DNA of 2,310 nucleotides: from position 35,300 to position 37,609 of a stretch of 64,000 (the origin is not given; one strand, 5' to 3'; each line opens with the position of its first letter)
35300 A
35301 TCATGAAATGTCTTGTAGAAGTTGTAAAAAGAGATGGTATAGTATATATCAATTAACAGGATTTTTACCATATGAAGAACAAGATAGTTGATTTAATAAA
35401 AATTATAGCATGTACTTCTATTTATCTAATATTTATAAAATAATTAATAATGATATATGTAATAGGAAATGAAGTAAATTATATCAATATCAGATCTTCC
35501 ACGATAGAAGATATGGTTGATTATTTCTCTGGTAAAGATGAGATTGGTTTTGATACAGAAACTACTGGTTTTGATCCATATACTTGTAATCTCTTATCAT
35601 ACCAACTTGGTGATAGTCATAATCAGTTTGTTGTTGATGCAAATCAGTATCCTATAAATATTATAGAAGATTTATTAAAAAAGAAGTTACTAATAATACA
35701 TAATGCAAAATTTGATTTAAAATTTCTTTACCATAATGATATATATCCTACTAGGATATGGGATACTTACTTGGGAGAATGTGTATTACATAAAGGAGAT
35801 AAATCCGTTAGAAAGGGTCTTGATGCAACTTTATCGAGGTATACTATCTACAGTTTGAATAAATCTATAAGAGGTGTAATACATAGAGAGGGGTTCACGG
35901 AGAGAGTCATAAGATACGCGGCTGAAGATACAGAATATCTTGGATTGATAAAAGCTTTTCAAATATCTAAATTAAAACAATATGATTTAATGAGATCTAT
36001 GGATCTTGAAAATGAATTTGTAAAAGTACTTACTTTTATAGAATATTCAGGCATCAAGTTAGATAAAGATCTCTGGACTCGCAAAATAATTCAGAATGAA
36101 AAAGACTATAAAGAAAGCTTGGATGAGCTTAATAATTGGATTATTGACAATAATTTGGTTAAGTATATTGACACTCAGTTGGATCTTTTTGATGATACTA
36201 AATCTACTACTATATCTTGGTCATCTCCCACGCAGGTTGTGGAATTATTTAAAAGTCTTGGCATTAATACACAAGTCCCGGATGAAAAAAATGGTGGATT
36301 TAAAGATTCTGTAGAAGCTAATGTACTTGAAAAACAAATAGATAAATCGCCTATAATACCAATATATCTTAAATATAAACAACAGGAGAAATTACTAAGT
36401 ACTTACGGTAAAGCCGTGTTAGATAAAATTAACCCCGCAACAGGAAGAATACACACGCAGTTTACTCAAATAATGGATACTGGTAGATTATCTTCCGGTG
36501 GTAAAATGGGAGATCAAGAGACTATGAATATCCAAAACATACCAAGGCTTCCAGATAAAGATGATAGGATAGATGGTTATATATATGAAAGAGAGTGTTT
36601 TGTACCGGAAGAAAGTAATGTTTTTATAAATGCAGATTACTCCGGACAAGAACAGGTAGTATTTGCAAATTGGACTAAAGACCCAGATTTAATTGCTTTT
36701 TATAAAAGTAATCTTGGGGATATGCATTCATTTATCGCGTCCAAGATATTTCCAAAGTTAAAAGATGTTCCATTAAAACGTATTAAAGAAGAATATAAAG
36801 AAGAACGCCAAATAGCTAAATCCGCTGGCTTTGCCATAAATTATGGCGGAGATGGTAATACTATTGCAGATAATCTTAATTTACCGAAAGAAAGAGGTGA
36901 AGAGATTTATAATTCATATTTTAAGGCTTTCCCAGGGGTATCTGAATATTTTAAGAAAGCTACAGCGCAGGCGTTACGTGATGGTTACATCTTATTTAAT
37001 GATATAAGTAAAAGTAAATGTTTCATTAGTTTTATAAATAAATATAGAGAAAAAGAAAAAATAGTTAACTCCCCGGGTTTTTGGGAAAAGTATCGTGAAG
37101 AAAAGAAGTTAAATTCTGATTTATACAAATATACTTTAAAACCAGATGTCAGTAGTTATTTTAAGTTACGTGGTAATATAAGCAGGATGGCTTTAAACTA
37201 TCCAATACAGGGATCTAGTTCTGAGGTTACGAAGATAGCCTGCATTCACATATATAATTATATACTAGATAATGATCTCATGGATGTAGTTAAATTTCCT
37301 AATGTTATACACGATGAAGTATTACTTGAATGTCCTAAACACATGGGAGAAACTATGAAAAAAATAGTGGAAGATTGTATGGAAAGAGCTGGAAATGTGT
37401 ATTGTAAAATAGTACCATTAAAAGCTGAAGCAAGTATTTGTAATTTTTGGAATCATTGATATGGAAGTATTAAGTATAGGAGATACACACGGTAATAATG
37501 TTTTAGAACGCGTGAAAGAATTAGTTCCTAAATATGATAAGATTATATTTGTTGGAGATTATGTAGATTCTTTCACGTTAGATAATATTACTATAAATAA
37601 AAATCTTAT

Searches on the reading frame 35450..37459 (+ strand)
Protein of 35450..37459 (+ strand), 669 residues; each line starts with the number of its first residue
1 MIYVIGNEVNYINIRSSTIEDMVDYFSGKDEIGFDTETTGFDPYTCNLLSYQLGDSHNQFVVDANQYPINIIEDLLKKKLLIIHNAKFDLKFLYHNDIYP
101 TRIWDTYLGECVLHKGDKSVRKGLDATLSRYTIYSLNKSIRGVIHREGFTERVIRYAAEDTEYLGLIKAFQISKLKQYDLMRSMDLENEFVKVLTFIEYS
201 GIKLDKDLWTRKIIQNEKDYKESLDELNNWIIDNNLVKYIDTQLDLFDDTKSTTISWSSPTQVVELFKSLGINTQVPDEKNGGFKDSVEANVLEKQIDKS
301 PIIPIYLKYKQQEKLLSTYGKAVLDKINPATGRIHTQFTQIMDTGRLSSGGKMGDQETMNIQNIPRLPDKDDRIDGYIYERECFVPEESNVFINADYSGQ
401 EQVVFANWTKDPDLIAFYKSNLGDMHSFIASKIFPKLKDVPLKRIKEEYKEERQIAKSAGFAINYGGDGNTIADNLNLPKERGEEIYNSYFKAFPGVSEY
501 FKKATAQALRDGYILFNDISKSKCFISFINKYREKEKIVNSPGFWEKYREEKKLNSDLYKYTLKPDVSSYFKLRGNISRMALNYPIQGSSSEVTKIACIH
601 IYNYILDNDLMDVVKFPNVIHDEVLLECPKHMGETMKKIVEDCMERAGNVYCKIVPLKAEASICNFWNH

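Call 31: search_protein_families(library=phrogs, proteins=[window:35450-37459:+], max_evalue=0.00001)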
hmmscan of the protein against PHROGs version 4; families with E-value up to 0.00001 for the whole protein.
window:35450-37459:+ (669 aa): 6 families
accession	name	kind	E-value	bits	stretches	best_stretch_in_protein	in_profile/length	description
phrog_17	-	DNA, RNA and nucleotide metabolism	1.1e-92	312.8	1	10-668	651-1231/1445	DNA polymerase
phrog_2573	-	DNA, RNA and nucleotide metabolism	8.6e-36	124.8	1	382-659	7-266/336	DNA polymerase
phrog_12241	-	DNA, RNA and nucleotide metabolism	2e-18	67.6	1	78-352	195-488/502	DNA polymerase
phrog_5995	-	DNA, RNA and nucleotide metabolism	3.1e-17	63.9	1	461-668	2-176/236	DNA polymerase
phrog_10285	-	DNA, RNA and nucleotide metabolism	2.4e-16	60.7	1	380-668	45-319/321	DNA polymerase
phrog_15971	-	DNA, RNA and nucleotide metabolism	6.7e-13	49.5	1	185-514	5-272/376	DNA polymerase I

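Call 77: search_dna_similar(query=window:35450-37459:+, collection=phages, mode=protein, max_rows=12)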
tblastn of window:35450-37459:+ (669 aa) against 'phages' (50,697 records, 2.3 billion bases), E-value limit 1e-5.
Records with a match: 3073; places in all: 3073; records where one place covers at least 80% of the query: 290.
Best place of each record, by identity: <60% 3073.
By first word of the organism name: Mycobacterium 692; Vibrio 469; Salmonella 326; Staphylococcus 285; Bacillus 166; Escherichia 158; Klebsiella 86; Acinetobacter 84; Enterococcus 80; Pectobacterium 69; and 75 more.
By host as written in the record: - 565; Mycobacterium smegmatis mc2 155 505; Mycobacterium smegmatis mc#155 98; Staphylococcus aureus 96; Salmonella enterica subsp. enterica serovar Enteritidis PT1 53; Escherichia coli 50; Listeria monocytogenes 48; Rhodococcus erythropolis RIA 643 37; and 540 more.
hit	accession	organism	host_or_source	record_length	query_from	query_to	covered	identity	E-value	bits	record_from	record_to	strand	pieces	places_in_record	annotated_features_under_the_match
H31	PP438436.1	Leptolyngbya phage Lbo-JY46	Leptolyngbya boryana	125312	22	667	97%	47.1%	8e-106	555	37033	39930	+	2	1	putative DNA polymerase | LAGLIDADG DNA endonuclease family protein | hypothetical protein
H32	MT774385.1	uncultured phage cr108_1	human feces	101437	3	669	100%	36.9%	8e-130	428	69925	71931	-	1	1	DNA polymerase I | hypothetical protein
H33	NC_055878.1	uncultured phage cr108_1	human feces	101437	3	669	100%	36.9%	8e-130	428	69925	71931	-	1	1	DNA polymerase I | hypothetical protein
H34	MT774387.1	uncultured phage cr111_1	human feces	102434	17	669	98%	36.5%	1e-116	390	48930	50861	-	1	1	DNA polymerase I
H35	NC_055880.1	uncultured phage cr111_1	human feces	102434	17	669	98%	36.5%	1e-116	390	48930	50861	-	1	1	DNA polymerase I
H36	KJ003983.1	IAS virus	Homo sapiens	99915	1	669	100%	34.3%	2e-107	363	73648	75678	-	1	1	record has no annotation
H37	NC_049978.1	IAS virus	Homo sapiens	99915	1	669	100%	34.3%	2e-107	363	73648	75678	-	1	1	DNA polymerase I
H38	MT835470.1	Bacteriophage sp.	human fecal samples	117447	1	669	98%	33.4%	2e-64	364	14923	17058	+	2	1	record has no annotation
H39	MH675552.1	Bacteroides phage crAss001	Bacteroides intestinalis APC919/174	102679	32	669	95%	34.1%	5e-107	362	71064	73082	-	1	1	DNA polymerase I | hypothetical protein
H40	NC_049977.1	Bacteroides phage crAss001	Bacteroides intestinalis APC919/174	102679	32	669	95%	34.1%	5e-107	362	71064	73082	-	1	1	DNA polymerase I | hypothetical protein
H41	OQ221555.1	Bacteroides phage PhiCrAssBcn20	Bacteroides intestinalis DSM 108646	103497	32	669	95%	34.1%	5e-107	362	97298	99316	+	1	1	DNA polymerase I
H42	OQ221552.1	Bacteroides phage PhiCrAssBcn17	Bacteroides intestinalis DSM 108646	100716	32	669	95%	34.1%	8e-107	362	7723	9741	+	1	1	DNA polymerase I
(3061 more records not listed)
